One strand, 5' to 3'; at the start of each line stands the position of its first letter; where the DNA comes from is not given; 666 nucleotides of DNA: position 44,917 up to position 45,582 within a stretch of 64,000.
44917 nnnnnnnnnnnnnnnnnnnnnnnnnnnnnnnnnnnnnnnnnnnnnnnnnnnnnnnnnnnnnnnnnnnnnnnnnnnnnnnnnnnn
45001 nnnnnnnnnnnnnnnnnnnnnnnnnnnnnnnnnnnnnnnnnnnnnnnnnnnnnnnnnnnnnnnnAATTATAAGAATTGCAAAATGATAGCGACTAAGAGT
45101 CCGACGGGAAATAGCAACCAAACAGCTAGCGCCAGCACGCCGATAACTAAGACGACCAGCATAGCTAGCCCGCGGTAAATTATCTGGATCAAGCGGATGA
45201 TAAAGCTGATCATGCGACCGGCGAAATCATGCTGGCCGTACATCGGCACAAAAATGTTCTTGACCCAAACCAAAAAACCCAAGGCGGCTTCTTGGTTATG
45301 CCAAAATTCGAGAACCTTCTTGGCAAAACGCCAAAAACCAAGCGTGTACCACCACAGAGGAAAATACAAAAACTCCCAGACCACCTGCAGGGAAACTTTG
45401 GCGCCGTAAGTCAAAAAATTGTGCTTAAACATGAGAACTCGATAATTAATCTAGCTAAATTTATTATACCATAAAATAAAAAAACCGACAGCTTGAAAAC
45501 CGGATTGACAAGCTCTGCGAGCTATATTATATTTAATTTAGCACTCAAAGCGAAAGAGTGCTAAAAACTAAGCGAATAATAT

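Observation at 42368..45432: Membrane-anchored Clp/Hsp100 paralog with an inactivated first ATPase ring, coupled to a small membrane protein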

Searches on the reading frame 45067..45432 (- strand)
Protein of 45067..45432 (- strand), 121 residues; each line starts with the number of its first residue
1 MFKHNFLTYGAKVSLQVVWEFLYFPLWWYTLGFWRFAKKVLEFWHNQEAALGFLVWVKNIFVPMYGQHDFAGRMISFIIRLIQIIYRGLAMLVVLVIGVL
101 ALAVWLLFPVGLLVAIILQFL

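Call 3: search_protein_families(library=pfam, proteins=[window:45067-45432:-], max_evalue=0.01)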
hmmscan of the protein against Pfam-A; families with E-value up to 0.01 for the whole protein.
window:45067-45432:- (121 aa): 0 families

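Call 4: search_protein_families(library=ncbifam, proteins=[window:45067-45432:-], max_evalue=0.01)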
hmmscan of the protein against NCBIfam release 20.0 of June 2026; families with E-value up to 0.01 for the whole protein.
window:45067-45432:- (121 aa): 0 families

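Call 8: find_homologous_proteins(query=window:45070-45432:-)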
Query window:45070-45432:- (121 aa): 115 proteins with E <= 0.001 among 150 candidates.
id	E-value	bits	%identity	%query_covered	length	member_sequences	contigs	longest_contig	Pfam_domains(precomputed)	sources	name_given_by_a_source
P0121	1.5e-67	244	91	100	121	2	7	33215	-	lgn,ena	-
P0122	2.3e-67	243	91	100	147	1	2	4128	-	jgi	-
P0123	2.4e-54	201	75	98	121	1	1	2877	-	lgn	-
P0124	3.6e-52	194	74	100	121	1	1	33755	-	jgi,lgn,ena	-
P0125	1.5e-47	179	68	73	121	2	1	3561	-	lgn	-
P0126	5.4e-47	177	75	83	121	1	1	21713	-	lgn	-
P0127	2.1e-44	169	63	100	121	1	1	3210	-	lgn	-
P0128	4.4e-41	158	61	87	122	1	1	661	-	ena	-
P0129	7.7e-41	157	65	80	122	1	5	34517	-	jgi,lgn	-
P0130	1.7e-40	156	61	98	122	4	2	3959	-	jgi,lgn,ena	-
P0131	2.3e-40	156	69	74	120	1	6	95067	-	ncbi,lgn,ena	-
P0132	3.0e-40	155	60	94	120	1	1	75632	-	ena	-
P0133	3.8e-40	155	60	99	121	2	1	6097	-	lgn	-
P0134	1.8e-39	153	59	97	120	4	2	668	-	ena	-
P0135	6.0e-39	151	59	98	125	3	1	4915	-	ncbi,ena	-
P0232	1.3e-12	66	38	77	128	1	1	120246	-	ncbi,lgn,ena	-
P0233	3.9e-11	61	40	80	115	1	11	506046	-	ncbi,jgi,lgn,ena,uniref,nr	ncbi:MAG: hypothetical protein COV59_03615 [Candidatus Magasanikbacteria bacterium CG11_big_fil_rev_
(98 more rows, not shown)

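Call 14: find_related_loci(query=A2, collection=genome_contigs, flank=7000)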
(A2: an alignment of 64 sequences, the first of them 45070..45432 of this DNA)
Query A2 (121 aa) in genome_contigs; peptide patterns used: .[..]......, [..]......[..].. (x = any residue, [..] = any of these).
600 stretches matched a pattern (row limit reached: there are more); 569 encode a relative of the query (tblastn E <= 1e-3); the best 80 are kept; 80 distinct loci.
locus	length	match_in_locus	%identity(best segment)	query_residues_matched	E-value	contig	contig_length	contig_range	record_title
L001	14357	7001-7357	58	1-119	1e-43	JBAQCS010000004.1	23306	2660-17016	MAG: Patescibacteria group bacterium isolate MFD12010_ilm_asm_bin15 k127_115371, whole genome shotgun sequence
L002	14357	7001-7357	58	1-119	5e-43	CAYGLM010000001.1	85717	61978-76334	MAG TPA_asm: uncultured Gammaproteobacteria bacterium isolate ERP113451_co4_283 genome assembly, contig: NODE_42_length_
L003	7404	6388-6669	65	1-94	1e-41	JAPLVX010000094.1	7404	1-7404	MAG: Candidatus Falkowbacteria bacterium isolate LacPavin_0419_WC90_MAG_39_6 LacPavin_0419_WC90_scaffold_23425, whole ge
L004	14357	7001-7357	57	1-119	1e-41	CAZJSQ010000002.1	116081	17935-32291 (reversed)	MAG TPA_asm: uncultured Gammaproteobacteria bacterium isolate SRP178699_co1_232 genome assembly, contig: NODE_86_length_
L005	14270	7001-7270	69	3-92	5e-41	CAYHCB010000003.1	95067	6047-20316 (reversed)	MAG TPA_asm: uncultured Gammaproteobacteria bacterium isolate ERP119702_co1_231 genome assembly, contig: NODE_132_length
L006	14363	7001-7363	54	1-121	8e-41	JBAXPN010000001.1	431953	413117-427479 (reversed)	MAG: Candidatus Falkowbacteria bacterium isolate ELA532 MAG532_1, whole genome shotgun sequence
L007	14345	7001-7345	55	3-117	7e-41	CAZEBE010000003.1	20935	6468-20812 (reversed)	MAG TPA_asm: uncultured Gammaproteobacteria bacterium isolate SRP192927_co1_989 genome assembly, contig: NODE_4979_lengt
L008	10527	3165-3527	48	1-121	1e-40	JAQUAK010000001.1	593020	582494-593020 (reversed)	MAG: Patescibacteria group bacterium isolate STC_82 NODE_12_length_593020_cov_6.814130_Sandtown_C, whole genome shotgun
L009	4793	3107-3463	54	1-119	1e-40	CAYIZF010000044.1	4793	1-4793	MAG TPA_asm: uncultured Gammaproteobacteria bacterium isolate ERP122455_co1_171 genome assembly, contig: NODE_7539_lengt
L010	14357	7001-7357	55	1-119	1e-40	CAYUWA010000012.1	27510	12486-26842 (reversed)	MAG TPA_asm: uncultured Gammaproteobacteria bacterium isolate binchicken_co113_83 genome assembly, contig: NODE_1893_len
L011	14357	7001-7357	54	1-119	3e-40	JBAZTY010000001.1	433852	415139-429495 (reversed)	MAG: Patescibacteria group bacterium isolate SO_2017_GW1_214 NODE_147_length_433852_cov_2.564240_OW334_2017, whole genom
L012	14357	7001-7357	55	1-119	3e-40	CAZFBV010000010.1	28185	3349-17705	MAG TPA_asm: uncultured Gammaproteobacteria bacterium isolate SRP170004_co1_568 genome assembly, contig: NODE_2463_lengt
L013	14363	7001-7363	53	1-121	6e-40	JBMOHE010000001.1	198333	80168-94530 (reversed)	MAG: Patescibacteria group bacterium isolate Deming_bin.335 contig27, whole genome shotgun sequence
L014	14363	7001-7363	55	1-121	2e-39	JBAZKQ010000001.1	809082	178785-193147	MAG: Patescibacteria group bacterium isolate SO_2017_LW4_148 scaffold_12_c1_LW137-91_2017, whole genome shotgun sequence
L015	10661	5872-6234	53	1-121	2e-39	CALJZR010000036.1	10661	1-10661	MAG TPA_asm: uncultured bacterium isolate SRR3330157_bin.27_CONCOCT_v1.1_MAG genome assembly, contig: ERZ724089.4445, wh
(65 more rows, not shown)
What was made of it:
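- Spread: at least 569 species representatives encode the partner (call 14).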

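Call 28: predict_structure(alignment_id=A2)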
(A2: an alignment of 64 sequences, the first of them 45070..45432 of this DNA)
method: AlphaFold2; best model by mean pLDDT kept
length: 121 residues; sequences in the alignment: 64
mean_pLDDT: 93.7   pTM: 0.74
mean pLDDT of the five models: 93.7, 93.3, 92.5, 92.4, 85.7
residues with pLDDT >= 90: 106; 70-90: 10; 50-70: 4; < 50: 1
segments of 3 or more residues with pLDDT < 50: none
pLDDT, mean of each block of 10 residues (from residue 1): 69 93 95 98 98 96 92 96 98 98 97 96 94
secondary structure, 60 per line:
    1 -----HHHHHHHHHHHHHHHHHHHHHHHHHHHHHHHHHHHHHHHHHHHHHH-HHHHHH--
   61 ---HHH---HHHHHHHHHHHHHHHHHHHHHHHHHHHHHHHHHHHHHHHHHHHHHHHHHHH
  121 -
elements in order: H6-51 H53-58 H70-120
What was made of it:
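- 45067..45432 (-): Small membrane partner, 121 aa. AlphaFold2 gives two long helices (6-51 and 70-120). The hydrophobic stretches are at 13-35 and 86-118. A K/R-rich conserved middle carries the motifs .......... and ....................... AlphaFold2 pLDDT 93.7 (call 28).
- Checked: The small protein is modelled as two long helices (pLDDT 93.7, call 28), so it is a helical hairpin rather than clearly polytopic.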

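Call 37: fold_search(model_id=the predicted structure, library=pdb)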
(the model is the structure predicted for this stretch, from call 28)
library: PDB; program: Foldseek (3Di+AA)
matches with E <= 10: 51; with E <= 0.001: 0
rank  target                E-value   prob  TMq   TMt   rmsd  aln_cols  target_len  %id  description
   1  9p6i_A                3.4e+00  0.13  0.26  0.19   6.4        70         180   14  Crystal Structure of the Histidine Kinase VC2136 from Vibrio cholerae serotype O1 (released 2025-08-20)
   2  9l76_B                3.7e+00  0.08  0.22  0.25  19.1        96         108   14  Structures and mechanism of the nicotinamide nucleotide transhydrogenase from E. coli (released 2026-01-07)
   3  6e8g_AA               4.1e+00  0.13  0.29  0.21   8.6       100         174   17  CryoEM reconstruction of IST1-CHMP1B copolymer filament bound to ssDNA at 2.9 Angstrom resolution (released 2018-08-15)
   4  6tz9_A                4.4e+00  0.12  0.33  0.26  12.1       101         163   15  CryoEM reconstruction of membrane-bound ESCRT-III filament composed of CHMP1B only (released 2020-04-08)
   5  2g38_A                4.7e+00  0.12  0.31  0.46   6.1        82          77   10  A PE/PPE Protein Complex from Mycobacterium tuberculosis (released 2006-03-14)
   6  7nhn_0                4.9e+00  0.14  0.32  0.12   7.2        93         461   13  VgaL, an antibiotic resistance ABCF, in complex with 70S ribosome from Listeria monocytogenes (released 2021-05-05)
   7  8b6h_EQ               4.9e+00  0.13  0.35  0.35   5.4        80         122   11  Cryo-EM structure of cytochrome c oxidase dimer (complex IV) from respiratory supercomplex of Tetrahymena thermophila (released 2023-03-29)
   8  7sgr_B                4.9e+00  0.09  0.32  0.10   8.9       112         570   15  Structure of hemolysin A secretion system HlyB/D complex (released 2022-09-14)
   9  5y8t_C                4.9e+00  0.06  0.20  0.15  19.2        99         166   10  Crystal structure of Bacillus subtilis PadR in complex with p-coumaric acid (released 2017-11-29)
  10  4w4k_A                5.3e+00  0.10  0.30  0.42   6.2        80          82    9  Crystal structure of a PE25-PPE41 heterodimer from a type VII secretion system of M. tuberculosis (released 2014-10-01)
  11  4mtx_C                5.9e+00  0.18  0.42  0.49   5.2        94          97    6  Structure of the ERS1 dimerization and histidine phosphotransfer domain from Arabidopsis thaliana (released 2014-10-01)
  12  7w5z_X                5.9e+00  0.12  0.35  0.35   5.5        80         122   11  Cryo-EM structure of Tetrahymena thermophila mitochondrial complex IV, composite dimer model (released 2022-04-06)
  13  5c21_B                5.9e+00  0.11  0.38  0.20  11.7       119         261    7  Crystal structure of native HlyD from E. coli (released 2016-02-17)
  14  9ocg_A                6.3e+00  0.20  0.54  0.14   8.1       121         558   18  Transporter associated with antigen processing (TAP) bound to the viral protein BNLF2a in the inward-facing state (released 2025-09-10)
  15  8t4j_B                6.3e+00  0.08  0.36  0.12   7.9       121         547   16  Transporter associated with antigen processing (TAP) bound to the 14-mer peptide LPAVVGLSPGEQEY (released 2024-06-19)
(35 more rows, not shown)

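Call 38: search_protein_families(library=pfam, alignment_id=A2, max_evalue=1)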
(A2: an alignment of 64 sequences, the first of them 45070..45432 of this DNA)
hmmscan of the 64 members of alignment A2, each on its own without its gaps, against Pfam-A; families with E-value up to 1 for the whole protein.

A. member 1, window:45070-45432:- (121 aa): 0 families

B. families by the number of members that match (of 64 scanned): 9 families
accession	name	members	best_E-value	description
PF16170.10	DUF4873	5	0.042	Domain of unknown function (DUF4873)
PF05620.16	TMEM208_SND2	2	0.022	SRP-independent targeting protein 2/TMEM208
PF13055.11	DUF3917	1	0.028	Protein of unknown function (DUF3917)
PF20487.3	DUF6726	1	0.044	Family of unknown function (DUF6726)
PF13044.11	Fusion_F0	1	0.13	Fusion glycoprotein F0, Isavirus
PF06376.17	AGP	1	0.23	Arabinogalactan peptide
PF09808.14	SNAPC1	1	0.39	Small nuclear RNA activating complex (SNAPc), subunit 1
PF06557.17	DUF1122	1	0.43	Protein of unknown function (DUF1122)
PF17260.7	DUF5326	1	0.61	Family of unknown function (DUF5326)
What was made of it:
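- Tried and rejected: Pfam on 64 members gave only noise (call 38).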

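Call 39: find_encoding_contigs(protein=P0233, flank=7000, max_places=2)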
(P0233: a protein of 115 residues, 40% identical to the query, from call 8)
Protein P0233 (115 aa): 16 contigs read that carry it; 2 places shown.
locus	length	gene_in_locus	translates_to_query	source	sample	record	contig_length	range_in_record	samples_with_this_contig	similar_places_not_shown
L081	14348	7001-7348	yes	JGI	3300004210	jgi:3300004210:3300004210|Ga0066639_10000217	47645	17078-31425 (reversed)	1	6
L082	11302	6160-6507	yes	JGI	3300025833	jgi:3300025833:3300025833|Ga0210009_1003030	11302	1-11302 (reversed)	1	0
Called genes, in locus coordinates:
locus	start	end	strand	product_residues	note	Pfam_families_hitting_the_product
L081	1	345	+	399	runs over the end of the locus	PF08323:Glyco_transf_5, PF20706:GT4-conflict (weak), PF13439:Glyco_transf_4, PF13579:Glyco_trans_4_4, PF00534:Glycos_transf_1, PF13692:Glyco_trans_1_4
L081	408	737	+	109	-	PF12732:YtxH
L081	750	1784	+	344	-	PF00437:T2SSE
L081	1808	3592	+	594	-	PF03717:PBP_dimer, PF00905:Transpeptidase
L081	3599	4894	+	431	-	PF08245:Mur_ligase_M, PF02875:Mur_ligase_C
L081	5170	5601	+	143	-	PF02381:MraZ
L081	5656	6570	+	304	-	PF01795:Methyltransf_5, PF13847:Methyltransf_31 (faint)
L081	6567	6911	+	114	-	-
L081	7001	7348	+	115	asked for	-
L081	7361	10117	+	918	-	PF02861:Clp_N, PF00158:Sigma54_activat (faint), PF00004:AAA, PF17871:AAA_lid_9, PF07724:AAA_2, PF00004:AAA (weak), PF07728:AAA_5, PF10431:ClpB_D2-small, +3 more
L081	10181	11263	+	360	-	PF00953:Glycos_transf_4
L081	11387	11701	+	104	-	PF00829:Ribosomal_L21p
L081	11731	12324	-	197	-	PF21176:RecR_HhH, PF02132:RecR_ZnF (weak), PF13662:Toprim_4, PF21175:RecR_C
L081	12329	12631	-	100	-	PF02575:YbaB_DNA_bd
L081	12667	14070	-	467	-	PF00772:DnaB, PF06745:ATPase (faint), PF13481:AAA_25, PF03796:DnaB_C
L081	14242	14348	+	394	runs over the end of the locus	PF20706:GT4-conflict (faint), PF13439:Glyco_transf_4, PF13579:Glyco_trans_4_4, PF00534:Glycos_transf_1, PF13692:Glyco_trans_1_4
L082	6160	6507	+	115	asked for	-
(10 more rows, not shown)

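Call 40: find_encoding_contigs(protein=P0232, flank=7000, max_places=2)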
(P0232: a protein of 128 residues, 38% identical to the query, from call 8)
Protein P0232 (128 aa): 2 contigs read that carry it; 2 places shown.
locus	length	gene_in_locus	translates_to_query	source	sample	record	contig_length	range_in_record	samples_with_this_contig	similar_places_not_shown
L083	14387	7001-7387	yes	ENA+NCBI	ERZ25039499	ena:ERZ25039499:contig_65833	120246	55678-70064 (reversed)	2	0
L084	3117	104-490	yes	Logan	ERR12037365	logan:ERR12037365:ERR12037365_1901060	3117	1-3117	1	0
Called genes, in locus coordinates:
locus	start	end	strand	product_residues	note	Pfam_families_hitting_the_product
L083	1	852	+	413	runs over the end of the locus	PF00089:Trypsin, PF13365:Trypsin_2, PF13180:PDZ_2, PF00595:PDZ, PF17820:PDZ_6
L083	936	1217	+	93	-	PF00216:Bac_DNA_binding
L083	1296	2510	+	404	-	PF03816:LytR_cpsA_psr (faint)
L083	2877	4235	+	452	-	PF22053:DUF6938 (weak)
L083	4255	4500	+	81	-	-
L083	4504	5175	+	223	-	PF22435:MRM3-like_sub_bind (faint), PF00588:SpoU_methylase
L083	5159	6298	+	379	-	PF01702:TGT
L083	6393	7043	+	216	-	-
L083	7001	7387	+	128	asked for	-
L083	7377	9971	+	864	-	PF02861:Clp_N (weak), PF13191:AAA_16 (weak), PF00004:AAA (weak), PF17871:AAA_lid_9, PF00004:AAA (weak), PF07724:AAA_2, PF07728:AAA_5, PF10431:ClpB_D2-small, +7 more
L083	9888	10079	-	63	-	-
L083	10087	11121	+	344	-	PF00953:Glycos_transf_4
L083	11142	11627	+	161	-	PF02643:DUF192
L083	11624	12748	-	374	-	PF00188:CAP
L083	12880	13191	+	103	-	PF00829:Ribosomal_L21p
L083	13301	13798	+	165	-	-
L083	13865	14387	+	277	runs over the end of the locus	PF13489:Methyltransf_23, PF00891:Methyltransf_2, PF01209:Ubie_methyltran (weak), PF13847:Methyltransf_31 (weak), PF08241:Methyltransf_11, PF08242:Methyltransf_12, PF13649:Methyltransf_25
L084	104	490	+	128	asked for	-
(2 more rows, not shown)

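Call 41: search_protein_families(library=ncbifam, proteins=[L081:10181-11263:+, L083:10087-11121:+, L081:6567-6911:+, L083:6393-7043:+], max_evalue=0.001)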
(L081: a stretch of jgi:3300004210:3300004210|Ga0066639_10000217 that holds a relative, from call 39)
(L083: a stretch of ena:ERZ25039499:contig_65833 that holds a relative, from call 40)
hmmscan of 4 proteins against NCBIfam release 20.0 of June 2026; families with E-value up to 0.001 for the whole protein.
L081:10181-11263:+ (360 aa): 3 families
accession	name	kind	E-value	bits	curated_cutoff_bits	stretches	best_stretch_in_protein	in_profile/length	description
TIGR02380.1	ECA_wecA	exception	5.1e-32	111.4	326.05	1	8-342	4-328/346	UDP-N-acetylglucosamine--undecaprenyl-phosphate N-acetylglucosaminephosphotransferase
NF053644.1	MraY_archaea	equivalog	9.7e-22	77.7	450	2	151-320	177-339/340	pseudomurein biosynthesis MraY family phospho-N-acetylmuramoyl-pentapeptide-transferase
TIGR00445.1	mraY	equivalog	2.1e-16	60.3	192.05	1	21-321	9-315/321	phospho-N-acetylmuramoyl-pentapeptide-transferase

L083:10087-11121:+ (344 aa): 3 families
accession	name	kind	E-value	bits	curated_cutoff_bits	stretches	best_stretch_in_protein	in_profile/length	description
TIGR02380.1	ECA_wecA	exception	3.7e-33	115.1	326.05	1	13-341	8-338/346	UDP-N-acetylglucosamine--undecaprenyl-phosphate N-acetylglucosaminephosphotransferase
NF053644.1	MraY_archaea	equivalog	1.6e-16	60.5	450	1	153-307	189-336/340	pseudomurein biosynthesis MraY family phospho-N-acetylmuramoyl-pentapeptide-transferase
TIGR00445.1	mraY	equivalog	1.9e-15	57.2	192.05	1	20-311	5-315/321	phospho-N-acetylmuramoyl-pentapeptide-transferase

L081:6567-6911:+ (114 aa): 1 family
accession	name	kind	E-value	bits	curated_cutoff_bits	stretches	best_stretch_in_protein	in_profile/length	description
NF053549.1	FtsL_Actino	equivalog_domain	1.4e-07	31.2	55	1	30-102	6-79/83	cell division protein FtsL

L083:6393-7043:+ (216 aa): 0 families

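Call 68: search_protein_families(library=padloc, proteins=[window:45067-45432:-], max_evalue=0.001)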
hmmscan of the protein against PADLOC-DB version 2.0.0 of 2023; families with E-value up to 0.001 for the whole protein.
window:45067-45432:- (121 aa): 0 families
